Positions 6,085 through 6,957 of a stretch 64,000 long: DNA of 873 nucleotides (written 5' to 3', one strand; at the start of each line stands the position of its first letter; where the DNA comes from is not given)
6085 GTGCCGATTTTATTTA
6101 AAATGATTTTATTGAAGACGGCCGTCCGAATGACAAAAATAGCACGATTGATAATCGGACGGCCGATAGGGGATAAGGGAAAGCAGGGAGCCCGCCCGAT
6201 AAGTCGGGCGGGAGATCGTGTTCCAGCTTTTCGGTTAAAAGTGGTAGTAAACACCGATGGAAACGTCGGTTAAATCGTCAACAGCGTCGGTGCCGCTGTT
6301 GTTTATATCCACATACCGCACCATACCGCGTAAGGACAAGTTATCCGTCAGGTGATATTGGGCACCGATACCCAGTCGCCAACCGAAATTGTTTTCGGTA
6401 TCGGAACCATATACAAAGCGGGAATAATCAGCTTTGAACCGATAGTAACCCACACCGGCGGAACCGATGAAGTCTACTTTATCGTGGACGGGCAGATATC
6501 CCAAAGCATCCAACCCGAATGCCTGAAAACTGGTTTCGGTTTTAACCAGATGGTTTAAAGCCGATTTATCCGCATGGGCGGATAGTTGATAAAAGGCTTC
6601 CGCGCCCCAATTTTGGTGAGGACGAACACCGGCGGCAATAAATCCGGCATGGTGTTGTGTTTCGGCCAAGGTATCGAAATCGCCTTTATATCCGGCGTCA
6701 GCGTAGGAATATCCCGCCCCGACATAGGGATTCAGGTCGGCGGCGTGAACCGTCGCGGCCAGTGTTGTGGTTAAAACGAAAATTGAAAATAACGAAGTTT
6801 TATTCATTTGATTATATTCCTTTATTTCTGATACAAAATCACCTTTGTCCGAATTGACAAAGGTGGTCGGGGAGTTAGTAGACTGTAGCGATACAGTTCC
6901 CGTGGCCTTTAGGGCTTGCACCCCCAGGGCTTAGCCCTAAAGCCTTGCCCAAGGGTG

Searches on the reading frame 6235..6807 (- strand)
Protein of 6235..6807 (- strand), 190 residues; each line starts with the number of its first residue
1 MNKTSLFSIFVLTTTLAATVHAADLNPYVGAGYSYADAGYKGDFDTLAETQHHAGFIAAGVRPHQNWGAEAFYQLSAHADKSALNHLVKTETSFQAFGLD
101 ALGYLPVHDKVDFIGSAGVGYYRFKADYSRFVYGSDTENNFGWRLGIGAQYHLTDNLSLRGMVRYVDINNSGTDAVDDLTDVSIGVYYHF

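Call 13: find_encoding_contigs(protein=window:6235-6807:-, flank=3000, max_places=10)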
Protein window:6235-6807:- (190 aa): no gene with exactly this product is on record in the collection.

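Call 14: find_homologous_proteins(query=window:6238-6807:-)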
Query seq(190 aa) (190 aa): 7 proteins with E <= 0.001 among 199 candidates.
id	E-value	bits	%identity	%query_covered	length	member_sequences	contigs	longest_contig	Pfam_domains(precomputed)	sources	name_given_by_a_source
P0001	6.3e-114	396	92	100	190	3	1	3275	PF13505.13,PF01389.24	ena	-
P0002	2.1e-111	388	91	100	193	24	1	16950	PF13505.13,PF01389.24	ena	-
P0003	7.4e-81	288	67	100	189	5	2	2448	PF13505.13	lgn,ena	-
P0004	1.1e-66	242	92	63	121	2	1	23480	PF13505.13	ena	-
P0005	3.7e-63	231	90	61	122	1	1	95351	PF13505.13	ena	-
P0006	4.8e-49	185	81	58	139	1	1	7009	-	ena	-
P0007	8.4e-18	83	33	87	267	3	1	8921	PF13505.13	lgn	-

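Call 15: find_encoding_contigs(protein=P0002, flank=3000, max_places=10)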
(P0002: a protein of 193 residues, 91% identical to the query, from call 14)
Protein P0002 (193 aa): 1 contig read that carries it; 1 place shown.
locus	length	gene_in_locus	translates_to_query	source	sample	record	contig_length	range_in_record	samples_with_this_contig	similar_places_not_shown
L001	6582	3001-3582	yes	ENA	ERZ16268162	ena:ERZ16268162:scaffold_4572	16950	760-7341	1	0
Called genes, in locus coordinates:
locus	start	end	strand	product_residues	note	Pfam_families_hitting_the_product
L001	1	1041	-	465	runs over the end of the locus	PF08238:Sel1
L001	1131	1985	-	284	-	-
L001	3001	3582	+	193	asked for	PF13505:OMP_b-brl, PF01389:OmpA_membrane (weak)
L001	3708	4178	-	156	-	PF00293:NUDIX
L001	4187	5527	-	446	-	PF22694:CtpB_N-like, PF00595:PDZ, PF13180:PDZ_2, PF17820:PDZ_6, PF03572:Peptidase_S41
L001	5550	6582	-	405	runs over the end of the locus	PF01551:Peptidase_M23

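Call 16: find_encoding_contigs(protein=P0003, flank=3000, max_places=10)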
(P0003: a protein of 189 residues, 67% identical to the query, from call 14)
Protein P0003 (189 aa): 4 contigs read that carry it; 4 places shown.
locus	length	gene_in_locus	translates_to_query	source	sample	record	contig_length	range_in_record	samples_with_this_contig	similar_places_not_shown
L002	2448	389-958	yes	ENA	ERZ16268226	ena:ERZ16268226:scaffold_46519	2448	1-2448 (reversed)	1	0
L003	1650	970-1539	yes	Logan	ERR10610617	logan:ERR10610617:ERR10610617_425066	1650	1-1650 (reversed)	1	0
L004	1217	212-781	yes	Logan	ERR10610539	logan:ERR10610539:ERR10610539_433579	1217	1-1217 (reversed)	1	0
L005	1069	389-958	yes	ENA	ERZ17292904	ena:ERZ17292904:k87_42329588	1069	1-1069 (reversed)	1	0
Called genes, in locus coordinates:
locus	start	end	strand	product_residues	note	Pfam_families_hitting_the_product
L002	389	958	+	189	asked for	PF13505:OMP_b-brl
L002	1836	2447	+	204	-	?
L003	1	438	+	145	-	?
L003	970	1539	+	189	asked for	PF13505:OMP_b-brl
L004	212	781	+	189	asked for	PF13505:OMP_b-brl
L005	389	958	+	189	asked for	PF13505:OMP_b-brl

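Call 17: find_encoding_contigs(protein=P0001, flank=3000, max_places=10)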
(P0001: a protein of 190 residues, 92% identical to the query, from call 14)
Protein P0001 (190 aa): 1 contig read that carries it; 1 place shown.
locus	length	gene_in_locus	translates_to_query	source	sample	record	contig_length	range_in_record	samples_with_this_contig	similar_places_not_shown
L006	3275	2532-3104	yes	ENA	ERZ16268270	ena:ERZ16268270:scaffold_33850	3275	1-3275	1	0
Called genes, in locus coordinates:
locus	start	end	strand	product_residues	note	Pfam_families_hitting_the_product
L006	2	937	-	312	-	?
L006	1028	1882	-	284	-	-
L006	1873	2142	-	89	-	-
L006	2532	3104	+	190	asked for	PF13505:OMP_b-brl, PF01389:OmpA_membrane (weak)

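Call 30: find_homologous_proteins(query=A2, max_evalue=0.00001)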
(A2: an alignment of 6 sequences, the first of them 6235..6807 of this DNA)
Query A2 (6 sequences) (190 aa, profile of the alignment): 146 proteins with E <= 0.00001 among 8000 candidates; the best 120 are listed.
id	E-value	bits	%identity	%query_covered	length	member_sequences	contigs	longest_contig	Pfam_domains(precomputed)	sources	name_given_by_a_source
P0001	4.7e-101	354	92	100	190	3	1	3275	PF13505.13,PF01389.24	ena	-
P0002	4.8e-98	344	91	100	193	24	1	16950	PF13505.13,PF01389.24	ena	-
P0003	7.9e-97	341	67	100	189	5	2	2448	PF13505.13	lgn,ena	-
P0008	1.2e-92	327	56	99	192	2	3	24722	PF13505.13,PF01389.24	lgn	-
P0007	1.0e-71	259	33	87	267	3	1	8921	PF13505.13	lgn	-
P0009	4.9e-58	214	42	100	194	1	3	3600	PF13505.13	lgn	-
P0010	8.3e-55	203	36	69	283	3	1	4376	PF13505.13,PF02462.21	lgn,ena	-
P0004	8.4e-53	197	92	63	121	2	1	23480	PF13505.13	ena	-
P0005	1.9e-52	196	90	61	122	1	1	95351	PF13505.13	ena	-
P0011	9.2e-51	190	36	69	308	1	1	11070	PF13505.13,PF02462.21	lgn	-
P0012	8.6e-50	187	35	69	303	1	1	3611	PF13505.13,PF02462.21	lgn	-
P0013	1.4e-49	186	35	69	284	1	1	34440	PF13505.13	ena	-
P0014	1.4e-49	186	30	87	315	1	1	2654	PF13505.13,PF02462.21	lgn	-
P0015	3.0e-49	185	35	69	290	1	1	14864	PF13505.13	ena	-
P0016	2.0e-47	179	34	69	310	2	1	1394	PF13505.13,PF02462.21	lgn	-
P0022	6.9e-45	171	38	99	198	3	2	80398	PF13505.13,PF03797.26,PF02462.21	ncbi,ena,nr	ncbi:MAG: porin family protein [bacterium]|nr:porin family protein [bacterium] MDY2830993.1 porin fa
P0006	3.1e-36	143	81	58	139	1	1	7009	-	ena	-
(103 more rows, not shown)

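Call 31: find_encoding_contigs(protein=P0009, flank=2500, max_places=6)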
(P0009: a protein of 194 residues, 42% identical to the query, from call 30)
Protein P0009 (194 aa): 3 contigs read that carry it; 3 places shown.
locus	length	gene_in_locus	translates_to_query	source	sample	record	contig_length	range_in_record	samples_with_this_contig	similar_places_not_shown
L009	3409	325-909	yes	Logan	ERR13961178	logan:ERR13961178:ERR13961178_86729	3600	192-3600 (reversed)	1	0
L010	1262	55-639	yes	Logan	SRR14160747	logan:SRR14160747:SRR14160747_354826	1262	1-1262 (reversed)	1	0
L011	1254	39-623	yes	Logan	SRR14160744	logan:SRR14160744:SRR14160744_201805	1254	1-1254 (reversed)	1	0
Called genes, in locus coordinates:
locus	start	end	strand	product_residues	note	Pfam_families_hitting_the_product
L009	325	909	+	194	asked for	PF13505:OMP_b-brl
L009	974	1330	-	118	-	-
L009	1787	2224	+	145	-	PF02502:LacAB_rpiB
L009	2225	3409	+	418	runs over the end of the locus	PF00464:SHMT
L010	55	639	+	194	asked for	PF13505:OMP_b-brl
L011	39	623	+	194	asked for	PF13505:OMP_b-brl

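Call 32: find_encoding_contigs(protein=P0008, flank=2500, max_places=6)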
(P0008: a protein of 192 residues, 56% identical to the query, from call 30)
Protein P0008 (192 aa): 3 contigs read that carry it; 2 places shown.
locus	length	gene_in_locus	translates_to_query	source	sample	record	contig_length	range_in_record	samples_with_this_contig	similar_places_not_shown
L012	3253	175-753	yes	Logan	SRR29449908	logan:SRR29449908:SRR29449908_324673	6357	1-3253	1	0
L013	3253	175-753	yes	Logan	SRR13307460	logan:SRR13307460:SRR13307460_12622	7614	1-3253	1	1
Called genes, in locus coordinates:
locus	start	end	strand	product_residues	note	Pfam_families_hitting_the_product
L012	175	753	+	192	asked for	PF13505:OMP_b-brl, PF01389:OmpA_membrane (faint)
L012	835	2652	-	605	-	PF17297:PEPCK_N, PF00821:PEPCK_GTP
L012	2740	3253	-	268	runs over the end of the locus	PF12796:Ank_2, PF00023:Ank (faint), PF12796:Ank_2, PF13606:Ank_3 (faint), PF13637:Ank_4, PF13857:Ank_5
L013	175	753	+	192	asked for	PF13505:OMP_b-brl, PF01389:OmpA_membrane (faint)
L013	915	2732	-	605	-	PF17297:PEPCK_N, PF00821:PEPCK_GTP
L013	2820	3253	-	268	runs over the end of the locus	PF12796:Ank_2, PF00023:Ank (faint), PF12796:Ank_2, PF13606:Ank_3 (faint), PF13637:Ank_4, PF13857:Ank_5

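Call 33: find_encoding_contigs(protein=P0022, flank=2500, max_places=6)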
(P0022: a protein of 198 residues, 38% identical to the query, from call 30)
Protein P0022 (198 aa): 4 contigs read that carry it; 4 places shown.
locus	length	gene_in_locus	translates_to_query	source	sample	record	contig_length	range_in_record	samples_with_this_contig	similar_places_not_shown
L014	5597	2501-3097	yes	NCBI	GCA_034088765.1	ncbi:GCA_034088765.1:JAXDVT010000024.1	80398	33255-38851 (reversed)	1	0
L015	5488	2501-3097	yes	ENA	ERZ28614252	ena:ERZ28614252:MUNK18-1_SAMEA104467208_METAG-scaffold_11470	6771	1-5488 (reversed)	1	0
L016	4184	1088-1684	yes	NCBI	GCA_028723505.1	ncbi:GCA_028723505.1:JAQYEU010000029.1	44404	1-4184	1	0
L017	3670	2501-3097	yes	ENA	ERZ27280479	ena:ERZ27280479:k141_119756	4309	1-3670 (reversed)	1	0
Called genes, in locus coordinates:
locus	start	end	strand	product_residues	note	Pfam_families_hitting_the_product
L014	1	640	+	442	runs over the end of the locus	PF01554:MatE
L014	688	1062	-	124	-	-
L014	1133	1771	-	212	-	PF01613:Flavin_Reduct, PF00301:Rubredoxin (weak), PF21349:RUBY_RBDX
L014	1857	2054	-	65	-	PF04102:SlyX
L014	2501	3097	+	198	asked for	PF02462:Opacity (faint), PF13505:OMP_b-brl, PF03797:Autotransporter (faint)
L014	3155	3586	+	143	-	-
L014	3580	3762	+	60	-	-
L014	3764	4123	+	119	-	-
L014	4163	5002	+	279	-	-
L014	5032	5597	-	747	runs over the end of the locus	PF00270:DEAD (weak), PF04851:ResIII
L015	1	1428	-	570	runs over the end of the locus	PF00239:Resolvase, PF07508:Recombinase, PF13408:Zn_ribbon_recom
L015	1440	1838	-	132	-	PF11149:DUF2924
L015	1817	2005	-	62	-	-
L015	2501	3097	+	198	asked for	PF02462:Opacity (faint), PF13505:OMP_b-brl, PF03797:Autotransporter (faint)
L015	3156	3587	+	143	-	-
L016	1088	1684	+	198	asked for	PF02462:Opacity (faint), PF13505:OMP_b-brl, PF03797:Autotransporter (faint)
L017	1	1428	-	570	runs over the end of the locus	PF00239:Resolvase, PF07508:Recombinase, PF13408:Zn_ribbon_recom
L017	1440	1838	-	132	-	PF11149:DUF2924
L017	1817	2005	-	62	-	-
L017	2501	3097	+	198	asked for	PF02462:Opacity (faint), PF13505:OMP_b-brl, PF03797:Autotransporter (faint)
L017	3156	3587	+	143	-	-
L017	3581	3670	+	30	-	?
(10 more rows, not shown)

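Call 34: find_encoding_contigs(protein=P0007, flank=2500, max_places=6)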
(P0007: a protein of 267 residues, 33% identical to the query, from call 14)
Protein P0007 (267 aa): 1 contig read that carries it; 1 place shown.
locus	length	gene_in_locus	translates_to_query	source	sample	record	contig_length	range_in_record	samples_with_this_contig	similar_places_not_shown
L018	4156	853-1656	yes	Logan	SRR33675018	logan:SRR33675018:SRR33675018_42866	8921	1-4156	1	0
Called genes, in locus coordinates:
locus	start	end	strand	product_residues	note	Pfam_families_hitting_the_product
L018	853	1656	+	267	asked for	PF13505:OMP_b-brl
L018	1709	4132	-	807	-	PF00580:UvrD-helicase, PF01443:Viral_helicase1 (faint), PF13245:AAA_19, PF13604:AAA_30 (faint), PF13361:UvrD_C, PF13538:UvrD_C_2 (faint)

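Call 37: find_related_loci(query=A2, collection=metagenome_contigs, flank=2000)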
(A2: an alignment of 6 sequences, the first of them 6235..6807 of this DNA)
Query A2 (190 aa) in metagenome_contigs; peptide patterns used: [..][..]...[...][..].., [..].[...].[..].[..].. (x = any residue, [..] = any of these).
267 stretches matched a pattern; 74 encode a relative of the query (tblastn E <= 1e-3); 74 distinct loci.
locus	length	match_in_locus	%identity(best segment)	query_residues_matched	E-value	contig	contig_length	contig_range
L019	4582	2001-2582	45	1-190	7e-52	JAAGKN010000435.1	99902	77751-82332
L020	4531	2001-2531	38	12-190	8e-36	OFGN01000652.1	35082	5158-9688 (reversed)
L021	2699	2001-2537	37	12-190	2e-34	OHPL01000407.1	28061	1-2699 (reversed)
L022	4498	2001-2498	41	25-190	2e-32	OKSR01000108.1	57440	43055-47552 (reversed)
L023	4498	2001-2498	40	25-190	1e-31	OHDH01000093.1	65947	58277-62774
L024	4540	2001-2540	39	12-190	5e-30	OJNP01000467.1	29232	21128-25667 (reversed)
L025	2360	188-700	36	3-190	1e-29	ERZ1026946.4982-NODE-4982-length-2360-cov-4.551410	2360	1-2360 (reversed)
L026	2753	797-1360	36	1-190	1e-29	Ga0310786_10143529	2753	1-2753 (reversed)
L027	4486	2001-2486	38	24-190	3e-29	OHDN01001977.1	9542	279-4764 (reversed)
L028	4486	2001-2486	38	24-190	4e-29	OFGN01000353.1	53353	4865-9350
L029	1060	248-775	37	16-189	3e-30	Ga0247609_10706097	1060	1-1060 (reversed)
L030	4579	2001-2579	35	1-190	2e-28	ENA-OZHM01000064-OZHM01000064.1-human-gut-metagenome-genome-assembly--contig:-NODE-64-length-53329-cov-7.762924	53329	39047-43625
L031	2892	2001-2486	38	24-190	2e-28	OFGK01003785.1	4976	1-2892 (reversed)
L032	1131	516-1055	37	15-190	1e-28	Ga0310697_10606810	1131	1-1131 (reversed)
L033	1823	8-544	37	12-190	2e-27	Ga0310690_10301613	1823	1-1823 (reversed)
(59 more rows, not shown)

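Call 55: find_encoding_contigs(protein=P0006, flank=1500, max_places=6)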
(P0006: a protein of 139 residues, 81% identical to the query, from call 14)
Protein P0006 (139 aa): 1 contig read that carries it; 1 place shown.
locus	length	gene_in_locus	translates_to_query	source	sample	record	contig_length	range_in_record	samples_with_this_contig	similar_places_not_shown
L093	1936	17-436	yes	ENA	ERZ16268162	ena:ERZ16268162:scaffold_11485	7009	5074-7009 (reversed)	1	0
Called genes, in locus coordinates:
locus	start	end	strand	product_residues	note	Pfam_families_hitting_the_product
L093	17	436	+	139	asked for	-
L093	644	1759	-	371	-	PF01180:DHO_dh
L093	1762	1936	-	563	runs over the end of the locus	PF00133:tRNA-synt_1, PF09334:tRNA-synt_1g, PF08264:Anticodon_1, PF19303:Anticodon_3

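Call 56: find_encoding_contigs(protein=P0005, flank=1500, max_places=6)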
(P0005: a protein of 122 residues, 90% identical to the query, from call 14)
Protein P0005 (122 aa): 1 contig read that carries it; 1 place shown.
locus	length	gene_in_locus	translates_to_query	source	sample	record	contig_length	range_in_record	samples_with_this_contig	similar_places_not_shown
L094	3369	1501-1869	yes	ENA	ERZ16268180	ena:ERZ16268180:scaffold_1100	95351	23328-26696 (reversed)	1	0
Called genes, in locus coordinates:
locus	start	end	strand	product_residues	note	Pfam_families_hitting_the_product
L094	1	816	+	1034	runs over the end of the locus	PF00133:tRNA-synt_1, PF09334:tRNA-synt_1g (weak), PF08264:Anticodon_1, PF19302:DUF5915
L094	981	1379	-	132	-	-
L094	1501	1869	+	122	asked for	PF13505:OMP_b-brl (weak)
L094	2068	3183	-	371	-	PF01180:DHO_dh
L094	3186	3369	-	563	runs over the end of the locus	PF00133:tRNA-synt_1, PF09334:tRNA-synt_1g, PF08264:Anticodon_1, PF19303:Anticodon_3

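Call 57: find_encoding_contigs(protein=P0004, flank=1500, max_places=6)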
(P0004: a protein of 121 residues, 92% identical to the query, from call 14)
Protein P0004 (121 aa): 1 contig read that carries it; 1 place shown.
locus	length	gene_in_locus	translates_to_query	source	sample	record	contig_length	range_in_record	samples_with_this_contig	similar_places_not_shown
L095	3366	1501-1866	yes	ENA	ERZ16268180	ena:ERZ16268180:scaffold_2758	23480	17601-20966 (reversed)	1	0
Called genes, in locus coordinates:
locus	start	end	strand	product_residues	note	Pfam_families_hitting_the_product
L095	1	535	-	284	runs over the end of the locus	-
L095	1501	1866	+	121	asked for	PF13505:OMP_b-brl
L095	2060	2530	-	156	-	PF00293:NUDIX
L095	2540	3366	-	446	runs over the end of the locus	PF22694:CtpB_N-like, PF00595:PDZ, PF13180:PDZ_2, PF17820:PDZ_6, PF03572:Peptidase_S41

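Call 80: search_protein_families(library=pfam, proteins=[window:6235-6807:-], max_evalue=0.001)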
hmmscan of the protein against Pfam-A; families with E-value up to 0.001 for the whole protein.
window:6235-6807:- (190 aa): 3 families
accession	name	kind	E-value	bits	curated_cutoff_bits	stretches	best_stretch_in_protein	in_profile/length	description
PF13505.12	OMP_b-brl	-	9.3e-23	81.7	28.7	1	9-190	2-175/175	Outer membrane protein beta-barrel domain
PF02530.20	Porin_2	-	0.00022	21.2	22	1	19-173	234-336/357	Porin subfamily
PF02462.21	Opacity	-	0.00026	21.5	21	0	122-190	61-126/126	Opacity family porin protein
